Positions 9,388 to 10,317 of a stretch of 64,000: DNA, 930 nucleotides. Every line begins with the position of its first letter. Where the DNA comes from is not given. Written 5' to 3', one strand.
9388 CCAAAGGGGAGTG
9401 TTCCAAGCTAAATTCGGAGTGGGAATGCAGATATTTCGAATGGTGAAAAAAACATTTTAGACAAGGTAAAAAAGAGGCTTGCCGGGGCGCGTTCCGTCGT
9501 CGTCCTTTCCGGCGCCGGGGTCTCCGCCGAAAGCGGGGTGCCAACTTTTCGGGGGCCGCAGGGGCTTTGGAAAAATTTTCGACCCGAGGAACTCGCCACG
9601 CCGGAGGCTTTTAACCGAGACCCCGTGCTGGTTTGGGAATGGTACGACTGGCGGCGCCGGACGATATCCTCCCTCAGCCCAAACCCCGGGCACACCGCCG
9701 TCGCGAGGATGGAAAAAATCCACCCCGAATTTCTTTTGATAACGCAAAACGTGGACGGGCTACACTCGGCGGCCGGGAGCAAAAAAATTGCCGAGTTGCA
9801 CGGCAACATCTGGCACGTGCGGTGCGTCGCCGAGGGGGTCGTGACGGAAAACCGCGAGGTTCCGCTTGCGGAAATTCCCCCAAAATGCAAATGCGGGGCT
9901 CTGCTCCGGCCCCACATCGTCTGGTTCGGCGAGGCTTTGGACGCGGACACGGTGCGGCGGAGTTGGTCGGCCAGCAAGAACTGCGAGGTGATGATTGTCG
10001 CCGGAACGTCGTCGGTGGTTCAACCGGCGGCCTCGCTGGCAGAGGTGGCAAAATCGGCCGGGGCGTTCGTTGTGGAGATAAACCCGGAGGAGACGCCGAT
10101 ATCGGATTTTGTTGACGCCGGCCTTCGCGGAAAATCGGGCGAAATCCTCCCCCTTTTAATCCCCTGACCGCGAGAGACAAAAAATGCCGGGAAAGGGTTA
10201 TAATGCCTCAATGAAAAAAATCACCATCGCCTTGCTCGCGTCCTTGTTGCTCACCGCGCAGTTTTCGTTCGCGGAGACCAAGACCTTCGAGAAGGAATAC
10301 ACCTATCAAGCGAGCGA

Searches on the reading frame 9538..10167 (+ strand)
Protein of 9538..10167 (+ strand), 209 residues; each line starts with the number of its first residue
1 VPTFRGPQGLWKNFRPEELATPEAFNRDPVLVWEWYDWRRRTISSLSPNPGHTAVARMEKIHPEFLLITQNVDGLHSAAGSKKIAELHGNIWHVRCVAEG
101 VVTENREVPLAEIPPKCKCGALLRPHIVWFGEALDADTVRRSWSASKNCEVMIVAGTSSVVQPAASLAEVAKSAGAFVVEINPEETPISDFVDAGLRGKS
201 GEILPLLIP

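Call 22: search_protein_families(library=pfam, proteins=[window:9538-10167:+], max_evalue=0.001)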
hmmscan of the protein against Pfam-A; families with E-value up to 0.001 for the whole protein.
window:9538-10167:+ (209 aa): 1 family
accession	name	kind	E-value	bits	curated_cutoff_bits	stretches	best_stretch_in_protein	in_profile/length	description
PF02146.23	SIR2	-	1.8e-44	152.3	24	1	2-163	11-180/180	Sir2 family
